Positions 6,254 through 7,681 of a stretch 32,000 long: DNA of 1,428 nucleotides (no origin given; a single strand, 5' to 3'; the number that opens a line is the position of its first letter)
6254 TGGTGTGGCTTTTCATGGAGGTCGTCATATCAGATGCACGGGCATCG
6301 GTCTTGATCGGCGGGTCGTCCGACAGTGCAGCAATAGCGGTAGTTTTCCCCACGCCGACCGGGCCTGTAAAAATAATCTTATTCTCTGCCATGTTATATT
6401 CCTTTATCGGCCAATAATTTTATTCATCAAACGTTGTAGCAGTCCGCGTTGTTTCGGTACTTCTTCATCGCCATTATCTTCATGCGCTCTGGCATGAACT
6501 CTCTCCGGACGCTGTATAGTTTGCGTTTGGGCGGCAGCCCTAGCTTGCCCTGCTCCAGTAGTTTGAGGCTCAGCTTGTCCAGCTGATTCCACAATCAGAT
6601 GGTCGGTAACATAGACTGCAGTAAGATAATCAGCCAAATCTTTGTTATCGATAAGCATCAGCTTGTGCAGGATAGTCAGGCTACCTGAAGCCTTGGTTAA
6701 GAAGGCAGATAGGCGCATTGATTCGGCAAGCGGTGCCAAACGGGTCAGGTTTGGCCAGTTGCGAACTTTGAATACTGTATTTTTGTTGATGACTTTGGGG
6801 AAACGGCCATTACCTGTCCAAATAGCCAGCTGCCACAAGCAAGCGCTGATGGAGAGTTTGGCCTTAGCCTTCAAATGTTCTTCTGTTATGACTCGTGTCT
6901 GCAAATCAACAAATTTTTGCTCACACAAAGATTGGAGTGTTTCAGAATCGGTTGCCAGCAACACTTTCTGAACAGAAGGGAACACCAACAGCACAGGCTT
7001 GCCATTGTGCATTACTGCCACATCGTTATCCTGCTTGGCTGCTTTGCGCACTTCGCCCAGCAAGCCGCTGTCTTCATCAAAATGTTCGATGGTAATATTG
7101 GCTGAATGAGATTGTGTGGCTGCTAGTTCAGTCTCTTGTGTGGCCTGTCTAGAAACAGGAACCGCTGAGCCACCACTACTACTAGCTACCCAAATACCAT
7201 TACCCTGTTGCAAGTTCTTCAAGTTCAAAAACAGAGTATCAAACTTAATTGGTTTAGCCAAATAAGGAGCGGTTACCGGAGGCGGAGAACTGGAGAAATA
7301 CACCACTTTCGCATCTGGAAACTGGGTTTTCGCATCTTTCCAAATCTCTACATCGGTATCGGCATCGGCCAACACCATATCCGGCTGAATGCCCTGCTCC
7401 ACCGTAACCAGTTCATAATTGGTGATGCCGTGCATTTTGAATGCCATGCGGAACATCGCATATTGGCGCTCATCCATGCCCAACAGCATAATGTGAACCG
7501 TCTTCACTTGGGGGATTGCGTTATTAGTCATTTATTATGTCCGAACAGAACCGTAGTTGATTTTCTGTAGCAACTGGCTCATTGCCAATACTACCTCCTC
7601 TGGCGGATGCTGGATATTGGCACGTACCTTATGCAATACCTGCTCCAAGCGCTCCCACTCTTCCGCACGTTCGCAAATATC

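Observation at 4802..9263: Five-gene small-GTPase / double-Roadblock / receiver / TPR-anchor operon in a low-GC, DUS-poor island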

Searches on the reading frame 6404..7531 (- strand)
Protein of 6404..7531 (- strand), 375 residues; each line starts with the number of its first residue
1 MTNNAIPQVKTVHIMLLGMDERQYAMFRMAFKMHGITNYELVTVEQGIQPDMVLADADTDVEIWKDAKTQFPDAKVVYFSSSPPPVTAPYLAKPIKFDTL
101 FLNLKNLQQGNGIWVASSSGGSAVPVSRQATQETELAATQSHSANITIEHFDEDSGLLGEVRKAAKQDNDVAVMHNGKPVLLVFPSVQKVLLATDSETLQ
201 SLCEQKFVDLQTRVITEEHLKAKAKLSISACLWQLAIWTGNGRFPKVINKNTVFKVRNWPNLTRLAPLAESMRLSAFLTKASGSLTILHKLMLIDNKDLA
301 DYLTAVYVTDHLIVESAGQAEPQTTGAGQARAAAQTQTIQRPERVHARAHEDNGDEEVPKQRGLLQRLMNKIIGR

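Call 3: search_protein_families(library=pfam, proteins=[window:6404-7531:-], max_evalue=1)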
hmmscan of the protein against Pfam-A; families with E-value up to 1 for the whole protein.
window:6404-7531:- (375 aa): 0 families

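Call 4: search_protein_families(library=ncbifam, proteins=[window:6404-7531:-], max_evalue=1)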
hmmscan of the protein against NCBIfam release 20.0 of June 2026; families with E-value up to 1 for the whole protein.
window:6404-7531:- (375 aa): 0 families

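Call 15: find_homologous_proteins(query=window:6404-7531:-, max_evalue=0.001)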
Query window:6404-7531:- (375 aa): 235 proteins with E <= 0.001 among 4752 candidates; the best 120 are listed.
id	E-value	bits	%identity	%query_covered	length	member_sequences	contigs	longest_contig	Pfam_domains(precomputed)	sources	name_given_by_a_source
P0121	1.5e-245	831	100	100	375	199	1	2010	-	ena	-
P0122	1.3e-241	819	98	100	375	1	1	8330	-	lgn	-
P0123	3.5e-241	817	98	100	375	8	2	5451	-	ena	-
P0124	8.8e-241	816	98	100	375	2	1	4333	-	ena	-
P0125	1.5e-240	815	98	100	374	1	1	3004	-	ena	-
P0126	2.3e-240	814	98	100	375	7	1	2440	-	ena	-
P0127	3.7e-238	807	97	100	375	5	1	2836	-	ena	-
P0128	3.1e-235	798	96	100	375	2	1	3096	-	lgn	-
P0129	1.7e-231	785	94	100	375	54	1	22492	-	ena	-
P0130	2.3e-231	785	94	100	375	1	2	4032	-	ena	-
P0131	1.6e-230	782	94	100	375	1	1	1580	-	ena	-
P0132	1.7e-230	782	94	100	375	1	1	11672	-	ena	-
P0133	4.4e-230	781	93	100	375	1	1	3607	-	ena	-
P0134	7.9e-230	780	93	100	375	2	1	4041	-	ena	-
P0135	2.0e-229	779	93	100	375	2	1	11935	-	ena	-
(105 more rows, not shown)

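Call 19: find_related_loci(query=A1, collection=genome_contigs, flank=7000)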
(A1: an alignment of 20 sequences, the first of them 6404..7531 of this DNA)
Query A1 (375 aa) in genome_contigs; peptide patterns used: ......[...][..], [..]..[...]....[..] (x = any residue, [..] = any of these).
139 stretches matched a pattern; 94 encode a relative of the query (tblastn E <= 1e-3); the best 80 are kept; 80 distinct loci.
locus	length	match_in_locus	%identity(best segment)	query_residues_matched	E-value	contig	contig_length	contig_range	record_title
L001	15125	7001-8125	97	1-375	0e+0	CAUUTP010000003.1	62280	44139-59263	MAG TPA_asm: uncultured Eikenella sp. isolate SRR23388424_bin.11_MetaWRAP_v1.3_MAG genome assembly, contig: ERZ21659773.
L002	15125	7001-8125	94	1-375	0e+0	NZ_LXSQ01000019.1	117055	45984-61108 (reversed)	Eikenella halliae strain NML130454 Eiksp_contig000019, whole genome shotgun sequence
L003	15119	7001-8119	83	1-375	0e+0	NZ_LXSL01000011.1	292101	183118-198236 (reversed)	Eikenella longinqua strain NML02-A-017 Eiksp_contig000011, whole genome shotgun sequence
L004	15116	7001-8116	82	1-375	0e+0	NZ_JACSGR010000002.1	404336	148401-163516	Eikenella glucosivorans strain S3360 NODE_2_length_404336_cov_176.159739, whole genome shotgun sequence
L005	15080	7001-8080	65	3-375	1e-152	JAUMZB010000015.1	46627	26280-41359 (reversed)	MAG: Eikenella sp. isolate S17M_Sa_61 NODE_389_length_46627_cov_49.206476, whole genome shotgun sequence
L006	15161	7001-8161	45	3-375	4e-104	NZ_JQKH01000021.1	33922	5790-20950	Alysiella crassa DSM 2578 Q338DRAFT_scaffold00020.20_C, whole genome shotgun sequence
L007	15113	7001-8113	44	3-375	1e-103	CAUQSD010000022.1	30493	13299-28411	MAG TPA_asm: uncultured Kingella sp. isolate ERR9969034_bin.5_MetaWRAP_v1.3_MAG genome assembly, contig: ERZ21616110.449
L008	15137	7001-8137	43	1-375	3e-103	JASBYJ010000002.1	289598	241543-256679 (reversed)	MAG: Conchiformibius sp. isolate bin-111 c_000000000010, whole genome shotgun sequence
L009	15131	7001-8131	44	3-375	5e-103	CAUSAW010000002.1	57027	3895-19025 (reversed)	MAG TPA_asm: uncultured Kingella sp. isolate ERR9969250_bin.25_MetaWRAP_v1.3_MAG genome assembly, contig: ERZ21616172.16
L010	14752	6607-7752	43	1-375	3e-102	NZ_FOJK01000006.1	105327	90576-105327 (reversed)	Kingella kingae ATCC 23330, whole genome shotgun sequence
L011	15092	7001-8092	44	1-375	3e-102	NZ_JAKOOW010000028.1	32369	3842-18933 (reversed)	Kingella pumchi strain CICC 24913 NMDC70033523_28, whole genome shotgun sequence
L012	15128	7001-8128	44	3-375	3e-102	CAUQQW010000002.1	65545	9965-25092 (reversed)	MAG TPA_asm: uncultured Kingella sp. isolate ERR9968832_bin.30_MetaWRAP_v1.3_MAG genome assembly, contig: ERZ21615669.24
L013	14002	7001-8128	44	1-375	3e-102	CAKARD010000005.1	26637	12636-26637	MAG TPA_asm: uncultured Kingella sp. isolate SRR15235659_bin.17_metaWRAP_v1.1_MAG genome assembly, contig: NODE_426_leng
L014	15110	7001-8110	45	3-369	2e-101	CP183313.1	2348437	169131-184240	Neisseriaceae bacterium B1 chromosome, complete genome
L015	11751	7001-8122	44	3-375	6e-101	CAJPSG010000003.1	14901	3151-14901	MAG: Kingella oralis isolate SRR9217457-mag-bin.6 genome assembly, contig: SRR9217457-mag-bin.6_225, whole genome shotgu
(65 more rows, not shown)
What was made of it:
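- The cassette is present in every Neisseriaceae genus sampled (call 19).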

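Call 25: predict_structure(alignment_id=A1)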
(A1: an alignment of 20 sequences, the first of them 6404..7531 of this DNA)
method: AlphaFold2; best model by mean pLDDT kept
length: 375 residues; sequences in the alignment: 20
mean_pLDDT: 69.3   pTM: 0.49
mean pLDDT of the five models: 69.3, 65.8, 64.1, 63.3, 62.3
residues with pLDDT >= 90: 36; 70-90: 196; 50-70: 56; < 50: 87
segments of 3 or more residues with pLDDT < 50: 1-8, 115-145, 318-362
pLDDT, mean of each block of 10 residues (from residue 1): 42 84 76 68 84 82 83 82 65 69 65 43 30 30 58 89 91 92 92 86 84 90 86 87 85 80 61 77 82 81 88 67 30 30 36 36 57 58
secondary structure, 60 per line:
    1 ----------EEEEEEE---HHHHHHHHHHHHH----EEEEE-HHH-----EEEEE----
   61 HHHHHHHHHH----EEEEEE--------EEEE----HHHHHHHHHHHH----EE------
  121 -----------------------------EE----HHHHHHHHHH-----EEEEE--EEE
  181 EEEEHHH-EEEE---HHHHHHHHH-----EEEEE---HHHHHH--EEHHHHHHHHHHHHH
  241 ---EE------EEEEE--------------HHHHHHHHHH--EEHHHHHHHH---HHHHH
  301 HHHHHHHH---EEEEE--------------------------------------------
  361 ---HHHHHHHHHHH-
elements in order: E11-17 H21-33 E38-42 E52-56 H61-70 E75-80 E89-92 H97-108 H156-165 E171-175 E178-184 E189-192 H196-204 E210-214 H218-223 H228-240 E252-256 H271-280 H285-292 H296-308 E312-316 H364-374

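Call 30: fold_search(model_id=the predicted structure, library=pdb)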
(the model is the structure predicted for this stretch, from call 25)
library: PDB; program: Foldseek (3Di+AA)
matches with E <= 10: 1186; with E <= 0.001: 1
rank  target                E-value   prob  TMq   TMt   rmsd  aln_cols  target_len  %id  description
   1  2qxy_A                5.7e-04  1.00  0.23  0.66   2.8       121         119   16  Crystal structure of a response regulator from Thermotoga maritima (released 2007-08-28)
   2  1p2f                  1.5e-03  1.00  0.22  0.35   4.2       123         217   15  Crystal Structure Analysis of Response Regulator DrrB, a Thermotoga maritima OmpR/PhoB Homolog (released 2003-04-29)
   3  7w9h_A                1.6e-03  1.00  0.22  0.60   3.4       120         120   16  Crystal structure of the receiver domain of the transcription regulator FleR from Pseudomonas aeruginosa (released 2022-12-14)
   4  3cz5_B                1.7e-03  1.00  0.23  0.56   3.4       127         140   14  Crystal structure of two-component response regulator, LuxR family, from Aurantimonas sp. SI85-9A1 (released 2008-05-06)
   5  3hv2_B                2.2e-03  1.00  0.23  0.63   3.4       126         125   13  Crystal structure of signal receiver domain OF HD domain-containing protein FROM Pseudomonas fluorescens Pf-5 (released 2009-06-23)
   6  3cu5_A                2.2e-03  1.00  0.22  0.57   4.2       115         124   15  Crystal structure of a two component transcriptional regulator AraC from Clostridium phytofermentans ISDg (released 2008-05-06)
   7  7ve6_A                2.5e-03  1.00  0.23  0.59   2.8       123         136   15  N-terminal domain of VraR (released 2022-05-18)
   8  7ssj_E                2.5e-03  1.00  0.24  0.62   3.2       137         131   14  Crystal structure of the DesK-DesR complex in the phosphatase state (released 2022-11-16)
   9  6zj2_B                2.6e-03  1.00  0.23  0.39   3.4       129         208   12  Structure of RcsB from Salmonella enterica serovar Typhimurium bound to promoter rprA in the presence of phosphomimeti (released 2021-02-17)
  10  1u8t_B                2.8e-03  1.00  0.22  0.57   4.0       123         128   13  Crystal structure of CheY D13K Y106W alone and in complex with a FliM peptide (released 2004-10-05)
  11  6zix_B                3.0e-03  1.00  0.23  0.39   3.4       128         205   12  Structure of RcsB from Salmonella enterica serovar Typhimurium bound to promoter P1flhDC in the presence of phosphomim (released 2021-02-17)
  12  6zj2_C                3.2e-03  1.00  0.23  0.41   3.2       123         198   11  Structure of RcsB from Salmonella enterica serovar Typhimurium bound to promoter rprA in the presence of phosphomimeti (released 2021-02-17)
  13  2qsj_B                3.4e-03  1.00  0.23  0.65   2.6       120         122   11  Crystal structure of a LuxR family DNA-binding response regulator from Silicibacter pomeroyi (released 2007-08-14)
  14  1jlk_A                3.8e-03  1.00  0.22  0.50   3.9       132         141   16  Crystal structure of the Mn(2+)-bound form of response regulator Rcp1 (released 2002-03-13)
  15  5iuk_F                4.3e-03  1.00  0.24  0.61   3.7       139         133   14  Crystal structure of the DesK-DesR complex in the phosphotransfer state with high Mg2+ (150 mM) (released 2016-12-21)
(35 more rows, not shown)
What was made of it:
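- On Two-component response regulator (receiver domain): Foldseek top hits are all receiver domains (call 30).
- Checked: Its N-terminal domain model matches receiver domains (2qxy_A, E 5.7e-4, TM 0.66 normalised to the target; call 30).
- The "DUF" has a receiver-like N-terminus (calls 25, 30). The receiver fold is confirmed here (call 30).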

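Call 31: search_protein_representatives(alignment_id=A1)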
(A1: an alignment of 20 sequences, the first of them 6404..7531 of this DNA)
Query: 20 sequences, 381 profile positions. Proteins with E-value up to 0.001 (for the whole library): 1252; up to 1e-10: 549; up to 1e-30: 62. The best 150 are listed.
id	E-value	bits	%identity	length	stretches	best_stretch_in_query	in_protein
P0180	1.2e-181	620.0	-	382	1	2-381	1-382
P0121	1.4e-178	610.0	-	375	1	1-381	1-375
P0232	2.6e-136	470.8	-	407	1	2-380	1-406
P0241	3.0e-126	437.7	-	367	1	3-379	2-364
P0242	2.0e-119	415.3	-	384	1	1-378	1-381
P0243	1.8e-105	369.3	-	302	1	131-381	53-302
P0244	4.7e-99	348.2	-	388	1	11-379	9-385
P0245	7.9e-98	344.2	-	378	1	2-380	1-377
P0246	1.0e-89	317.5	-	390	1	6-381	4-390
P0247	2.5e-83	296.4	-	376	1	13-378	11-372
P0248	9.8e-77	274.7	-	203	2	237-346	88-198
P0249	1.6e-76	274.0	-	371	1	11-378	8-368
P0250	5.6e-71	255.8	-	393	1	11-378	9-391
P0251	8.1e-70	252.0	-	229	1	1-140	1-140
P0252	3.9e-67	243.1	-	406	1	5-380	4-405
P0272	6.1e-54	199.7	-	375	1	12-378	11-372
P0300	1.3e-29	119.6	-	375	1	11-379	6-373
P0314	3.2e-24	101.9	-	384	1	14-334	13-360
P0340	1.2e-20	90.1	-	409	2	160-329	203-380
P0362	1.9e-19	86.2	-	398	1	13-320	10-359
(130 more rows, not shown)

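Call 67: search_protein_families(library=pfam, alignment_id=A1, max_evalue=0.1)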
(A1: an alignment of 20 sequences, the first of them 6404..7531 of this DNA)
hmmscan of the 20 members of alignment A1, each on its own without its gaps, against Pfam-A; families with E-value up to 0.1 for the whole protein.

A. member 1, window:6404-7531:- (375 aa): 0 families

B. families by the number of members that match (of 20 scanned): 7 families
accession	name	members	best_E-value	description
PF02166.21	Androgen_recep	1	0.0003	Androgen receptor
PF19206.5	DUF5878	1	0.036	Family of unknown function (DUF5878)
PF14812.11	PBP1_TM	1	0.04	Transmembrane domain of transglycosylase PBP1 at N-terminal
PF03153.18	TFIIA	1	0.072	Transcription factor IIA, alpha/beta subunit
PF15732.10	DUF4681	1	0.083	Domain of unknown function (DUF4681)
PF05642.16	Sporozoite_P67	1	0.089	Sporozoite P67 surface antigen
PF15689.10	NRIP1_repr_3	1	0.09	Nuclear receptor-interacting protein 1 repression 3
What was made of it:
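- Checked: The 375-aa protein has no Pfam hit (calls 3, 67).
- No HTH-type Pfam hit occurs in any of 20 family members (call 67).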

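Call 86: find_encoding_contigs(protein=P0300, flank=6000, max_places=1)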
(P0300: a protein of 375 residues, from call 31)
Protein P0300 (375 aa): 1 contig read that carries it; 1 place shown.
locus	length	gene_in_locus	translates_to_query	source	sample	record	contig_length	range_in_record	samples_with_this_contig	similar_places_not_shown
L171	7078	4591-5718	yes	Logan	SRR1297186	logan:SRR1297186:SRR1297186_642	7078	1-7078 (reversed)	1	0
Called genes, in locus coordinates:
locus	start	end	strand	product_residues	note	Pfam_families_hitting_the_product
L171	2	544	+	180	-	?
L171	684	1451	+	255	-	-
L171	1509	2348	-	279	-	PF12895:ANAPC3 (faint), PF13429:TPR_15 (faint), PF13424:TPR_12 (faint), PF07719:TPR_2 (faint), PF13174:TPR_6 (faint), PF13432:TPR_16 (weak), PF00515:TPR_1 (weak), PF14559:TPR_19, +7 more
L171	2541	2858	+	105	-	-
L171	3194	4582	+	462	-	-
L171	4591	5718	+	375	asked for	-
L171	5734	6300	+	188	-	PF00071:Ras (weak), PF08477:Roc, PF03029:ATP_bind_1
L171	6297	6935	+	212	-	PF03259:Robl_LC7 (weak)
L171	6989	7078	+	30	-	?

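Call 87: find_encoding_contigs(protein=P0272, flank=6000, max_places=1)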
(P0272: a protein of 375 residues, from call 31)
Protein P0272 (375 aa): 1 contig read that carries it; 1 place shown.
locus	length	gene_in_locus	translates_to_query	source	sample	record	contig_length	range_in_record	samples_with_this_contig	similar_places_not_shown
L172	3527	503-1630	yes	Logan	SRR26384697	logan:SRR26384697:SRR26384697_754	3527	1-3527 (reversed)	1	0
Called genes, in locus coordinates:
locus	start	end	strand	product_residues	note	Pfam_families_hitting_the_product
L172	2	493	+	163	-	?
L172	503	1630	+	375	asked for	-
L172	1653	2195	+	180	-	PF00071:Ras (weak), PF08477:Roc (weak), PF03029:ATP_bind_1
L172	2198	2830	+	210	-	-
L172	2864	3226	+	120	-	PF03259:Robl_LC7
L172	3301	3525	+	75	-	?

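Call 88: find_encoding_contigs(protein=P0362, flank=6000, max_places=1)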
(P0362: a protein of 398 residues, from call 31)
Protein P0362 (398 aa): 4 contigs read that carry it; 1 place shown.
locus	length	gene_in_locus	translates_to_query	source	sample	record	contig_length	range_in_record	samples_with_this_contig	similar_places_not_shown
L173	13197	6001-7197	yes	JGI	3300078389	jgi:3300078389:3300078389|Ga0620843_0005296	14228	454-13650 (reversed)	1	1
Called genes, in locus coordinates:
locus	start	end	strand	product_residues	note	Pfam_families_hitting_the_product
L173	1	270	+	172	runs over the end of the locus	-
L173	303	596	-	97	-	PF13358:DDE_3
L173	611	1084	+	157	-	-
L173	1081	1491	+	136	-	PF13310:Virulence_RhuM (weak)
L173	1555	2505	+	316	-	PF05448:AXE1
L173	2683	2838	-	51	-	PF00471:Ribosomal_L33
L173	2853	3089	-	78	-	PF00830:Ribosomal_L28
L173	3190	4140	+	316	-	PF02951:GSH-S_N, PF02955:GSH-S_ATP, PF14398:ATPgrasp_YheCD (weak), PF08443:RimK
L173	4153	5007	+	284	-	PF13103:TonB_2, PF03544:TonB_C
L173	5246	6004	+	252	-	-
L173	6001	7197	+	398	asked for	-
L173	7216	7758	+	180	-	PF03029:ATP_bind_1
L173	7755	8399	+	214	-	-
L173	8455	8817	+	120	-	PF03259:Robl_LC7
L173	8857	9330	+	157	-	PF13426:PAS_9, PF00989:PAS, PF08447:PAS_3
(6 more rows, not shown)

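Call 89: find_encoding_contigs(protein=P0340, flank=6000, max_places=1)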
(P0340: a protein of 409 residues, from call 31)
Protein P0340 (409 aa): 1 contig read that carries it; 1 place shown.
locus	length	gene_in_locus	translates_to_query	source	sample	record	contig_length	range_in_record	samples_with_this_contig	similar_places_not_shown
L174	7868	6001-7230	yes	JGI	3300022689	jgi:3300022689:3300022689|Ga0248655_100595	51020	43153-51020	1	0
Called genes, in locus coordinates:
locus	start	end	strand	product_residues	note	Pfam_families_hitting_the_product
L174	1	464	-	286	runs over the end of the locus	PF00510:COX3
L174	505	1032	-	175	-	PF04442:CtaG_Cox11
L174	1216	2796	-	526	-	PF00115:COX1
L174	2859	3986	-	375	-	PF02790:COX2_TM, PF00116:COX2, PF00034:Cytochrom_C, PF13442:Cytochrome_CBB3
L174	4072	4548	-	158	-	PF10003:DUF2244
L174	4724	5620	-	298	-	PF01209:Ubie_methyltran, PF13489:Methyltransf_23, PF08241:Methyltransf_11, PF08242:Methyltransf_12, PF13649:Methyltransf_25, PF13847:Methyltransf_31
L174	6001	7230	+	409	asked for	-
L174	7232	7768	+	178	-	PF03029:ATP_bind_1 (faint)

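Call 90: find_encoding_contigs(protein=P0314, flank=6000, max_places=1)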
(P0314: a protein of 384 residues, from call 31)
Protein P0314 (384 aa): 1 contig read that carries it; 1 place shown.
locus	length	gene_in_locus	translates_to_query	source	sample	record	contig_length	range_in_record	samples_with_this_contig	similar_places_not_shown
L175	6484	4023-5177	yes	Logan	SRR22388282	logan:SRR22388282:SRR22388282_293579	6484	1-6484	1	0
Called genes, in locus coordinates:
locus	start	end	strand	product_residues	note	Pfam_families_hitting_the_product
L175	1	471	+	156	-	?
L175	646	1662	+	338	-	-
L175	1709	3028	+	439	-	PF00919:UPF0004, PF04055:Radical_SAM, PF18693:TRAM_2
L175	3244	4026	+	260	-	-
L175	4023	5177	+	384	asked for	-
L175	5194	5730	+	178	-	PF00071:Ras (weak), PF03029:ATP_bind_1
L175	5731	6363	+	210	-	-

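Call 93: search_protein_families(library=padloc, proteins=[window:6404-7531:-], max_evalue=0.001)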
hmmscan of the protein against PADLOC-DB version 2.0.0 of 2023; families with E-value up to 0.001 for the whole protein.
window:6404-7531:- (375 aa): 0 families
